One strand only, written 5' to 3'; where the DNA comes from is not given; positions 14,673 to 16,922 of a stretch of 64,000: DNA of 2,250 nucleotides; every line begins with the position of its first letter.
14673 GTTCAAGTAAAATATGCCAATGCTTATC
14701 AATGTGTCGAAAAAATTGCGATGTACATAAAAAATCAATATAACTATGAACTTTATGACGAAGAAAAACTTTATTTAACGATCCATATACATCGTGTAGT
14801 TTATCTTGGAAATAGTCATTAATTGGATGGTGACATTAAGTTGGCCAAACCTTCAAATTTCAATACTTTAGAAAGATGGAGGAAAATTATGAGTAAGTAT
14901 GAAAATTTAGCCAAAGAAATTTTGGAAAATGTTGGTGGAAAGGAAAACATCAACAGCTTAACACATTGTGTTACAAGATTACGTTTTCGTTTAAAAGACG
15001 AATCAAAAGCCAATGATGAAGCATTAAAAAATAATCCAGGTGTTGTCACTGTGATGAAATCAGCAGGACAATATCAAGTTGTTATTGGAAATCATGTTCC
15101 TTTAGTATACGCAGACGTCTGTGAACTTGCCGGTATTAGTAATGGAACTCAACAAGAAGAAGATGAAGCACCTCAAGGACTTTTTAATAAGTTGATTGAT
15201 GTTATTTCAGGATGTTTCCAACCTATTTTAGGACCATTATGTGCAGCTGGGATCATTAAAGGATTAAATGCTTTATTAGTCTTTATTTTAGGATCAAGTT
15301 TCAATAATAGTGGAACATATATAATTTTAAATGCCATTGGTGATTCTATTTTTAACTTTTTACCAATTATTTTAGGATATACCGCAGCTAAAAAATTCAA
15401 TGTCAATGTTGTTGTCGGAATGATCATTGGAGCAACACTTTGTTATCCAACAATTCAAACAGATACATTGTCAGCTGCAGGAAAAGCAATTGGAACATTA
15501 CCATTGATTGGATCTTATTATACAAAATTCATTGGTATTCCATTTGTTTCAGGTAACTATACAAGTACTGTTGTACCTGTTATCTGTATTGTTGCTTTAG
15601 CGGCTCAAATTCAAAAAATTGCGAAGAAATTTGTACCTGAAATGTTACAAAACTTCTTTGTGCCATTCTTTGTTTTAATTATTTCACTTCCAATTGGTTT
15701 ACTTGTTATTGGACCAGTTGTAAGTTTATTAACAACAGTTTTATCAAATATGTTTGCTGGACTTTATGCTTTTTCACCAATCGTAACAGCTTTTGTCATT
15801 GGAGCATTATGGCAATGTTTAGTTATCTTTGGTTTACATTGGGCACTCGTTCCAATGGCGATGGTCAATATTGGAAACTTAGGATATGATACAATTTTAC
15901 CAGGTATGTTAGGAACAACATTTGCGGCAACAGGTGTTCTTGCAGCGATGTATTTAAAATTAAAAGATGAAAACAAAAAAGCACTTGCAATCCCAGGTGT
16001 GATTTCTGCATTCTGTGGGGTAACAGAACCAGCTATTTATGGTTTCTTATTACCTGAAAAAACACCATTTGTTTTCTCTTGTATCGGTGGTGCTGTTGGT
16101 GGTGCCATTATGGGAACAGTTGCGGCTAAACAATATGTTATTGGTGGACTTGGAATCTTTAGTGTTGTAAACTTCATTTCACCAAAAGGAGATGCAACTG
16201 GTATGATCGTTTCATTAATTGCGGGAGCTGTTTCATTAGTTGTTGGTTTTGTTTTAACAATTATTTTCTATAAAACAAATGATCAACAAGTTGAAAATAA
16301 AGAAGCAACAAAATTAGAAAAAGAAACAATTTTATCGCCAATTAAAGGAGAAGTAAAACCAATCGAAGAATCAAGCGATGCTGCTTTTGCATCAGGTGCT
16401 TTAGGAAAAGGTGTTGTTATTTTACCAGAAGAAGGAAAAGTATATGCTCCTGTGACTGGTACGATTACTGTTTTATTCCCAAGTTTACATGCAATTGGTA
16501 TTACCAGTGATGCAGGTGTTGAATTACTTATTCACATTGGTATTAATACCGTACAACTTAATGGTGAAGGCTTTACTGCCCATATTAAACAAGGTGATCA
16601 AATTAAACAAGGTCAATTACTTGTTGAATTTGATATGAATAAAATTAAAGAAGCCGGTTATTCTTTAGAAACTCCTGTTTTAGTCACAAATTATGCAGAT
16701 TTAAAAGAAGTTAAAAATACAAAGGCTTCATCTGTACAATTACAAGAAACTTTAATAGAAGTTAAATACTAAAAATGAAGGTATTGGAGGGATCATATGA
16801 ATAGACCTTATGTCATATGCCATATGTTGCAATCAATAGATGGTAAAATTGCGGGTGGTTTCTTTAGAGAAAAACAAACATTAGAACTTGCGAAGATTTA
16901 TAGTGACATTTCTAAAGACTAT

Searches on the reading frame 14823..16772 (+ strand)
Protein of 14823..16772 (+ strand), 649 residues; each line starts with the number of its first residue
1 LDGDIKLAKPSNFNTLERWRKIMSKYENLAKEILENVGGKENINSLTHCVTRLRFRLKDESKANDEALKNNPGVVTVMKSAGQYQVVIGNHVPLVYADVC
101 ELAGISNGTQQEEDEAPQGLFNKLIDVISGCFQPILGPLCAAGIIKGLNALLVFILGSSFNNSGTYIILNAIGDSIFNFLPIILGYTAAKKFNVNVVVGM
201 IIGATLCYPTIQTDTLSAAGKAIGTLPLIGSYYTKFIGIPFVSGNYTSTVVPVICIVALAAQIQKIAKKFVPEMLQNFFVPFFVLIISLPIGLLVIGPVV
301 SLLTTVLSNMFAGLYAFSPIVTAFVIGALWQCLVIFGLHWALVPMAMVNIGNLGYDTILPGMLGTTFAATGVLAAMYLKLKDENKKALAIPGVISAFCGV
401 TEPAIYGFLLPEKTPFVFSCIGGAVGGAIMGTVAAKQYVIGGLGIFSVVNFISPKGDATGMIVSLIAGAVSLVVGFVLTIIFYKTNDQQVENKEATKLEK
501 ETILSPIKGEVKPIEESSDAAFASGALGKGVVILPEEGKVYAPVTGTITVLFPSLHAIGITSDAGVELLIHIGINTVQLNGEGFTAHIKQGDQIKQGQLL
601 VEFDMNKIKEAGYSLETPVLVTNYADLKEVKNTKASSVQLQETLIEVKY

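Call 48: search_protein_families(library=pfam, proteins=[window:14823-16772:+], max_evalue=0.000001)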
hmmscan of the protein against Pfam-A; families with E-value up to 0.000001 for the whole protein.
window:14823-16772:+ (649 aa): 3 families
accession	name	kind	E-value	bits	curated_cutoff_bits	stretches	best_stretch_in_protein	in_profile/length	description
PF00358.26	PTS_EIIA_1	-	5.4e-51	172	27.2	1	502-626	2-126/127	phosphoenolpyruvate-dependent sugar phosphotransferase system, EIIA 1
PF02378.23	PTS_EIIC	-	4.2e-31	108.7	30.7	1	131-423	3-319/319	Phosphotransferase system, EIIC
PF00367.25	PTS_EIIB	-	2.6e-17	62.4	27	1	31-64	1-34/34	phosphotransferase system, EIIB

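Call 49: search_protein_families(library=ncbifam, proteins=[window:14823-16772:+], max_evalue=1e-10)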
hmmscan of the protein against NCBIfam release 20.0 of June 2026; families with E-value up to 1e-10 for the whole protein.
window:14823-16772:+ (649 aa): 17 families
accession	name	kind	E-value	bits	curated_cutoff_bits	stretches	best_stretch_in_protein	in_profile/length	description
TIGR01995.1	PTS-II-ABC-beta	subfamily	2.6e-209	696.8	614.7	1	26-647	1-617/618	beta-glucoside-specific PTS transporter subunit IIABC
NF007335.0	PRK09824.1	equivalog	1.1e-185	618.9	894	1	25-647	2-625/627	PTS beta-glucoside transporter subunit IIABC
TIGR01996.1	PTS-II-BC-sucr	equivalog_domain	1.7e-85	287.5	559.3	1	26-482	2-461/461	sucrose-specific PTS transporter subunit IIBC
TIGR01992.1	PTS-IIBC-Tre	equivalog_domain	1.3e-69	235.3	591.95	1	29-484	3-463/463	PTS system trehalose-specific EIIBC component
NF007311.0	PRK09796.1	equivalog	1.1e-68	232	722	1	25-502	4-473/485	PTS cellobiose/arbutin/salicin transporter subunit IIBC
NF008236.0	PRK11007.1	equivalog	3.6e-51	174.2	409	1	31-490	11-468/473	PTS trehalose transporter subunit IIBC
TIGR00852.1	pts-Glc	subfamily_domain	2.4e-44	151.8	291.1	1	173-461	1-283/290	maltose/glucose-specific PTS transporter subunit IIC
TIGR00830.1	PTBA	subfamily_domain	4.8e-43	146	97.5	1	503-623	1-121/121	glucose PTS transporter subunit IIA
NF007152.0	PRK09586.1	equivalog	5.8e-39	134.6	516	1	27-485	7-472/477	PTS N-acetylmuramic acid transporter subunit IIBC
NF006962.0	PRK09439.1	equivalog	3.3e-36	124.5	212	1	491-647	11-167/169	PTS glucose transporter subunit IIA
NF007608.0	PRK10255.1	equivalog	1.8e-32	112.6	1010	1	500-646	498-645/648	PTS N-acetyl glucosamine transporter subunit IIABC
TIGR00826.1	EIIB_glc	domain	2.7e-19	69.3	45.75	0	51-118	1-69/88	glucose PTS transporter subunit EIIB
TIGR02005.1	PTS-IIBC-alpha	subfamily_domain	1.6e-16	59.7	607.3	1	24-96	445-517/524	alpha-glucoside-specific PTS transporter subunit IIBC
TIGR01998.1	PTS-II-BC-nag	equivalog_domain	8e-13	47.9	553.2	1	26-95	401-470/475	N-acetylglucosamine-specific PTS transporter subunit IIBC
NF007509.0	PRK10110.1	subfamily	1e-12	47.3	665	1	25-102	447-524/530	PTS maltose transporter subunit IICB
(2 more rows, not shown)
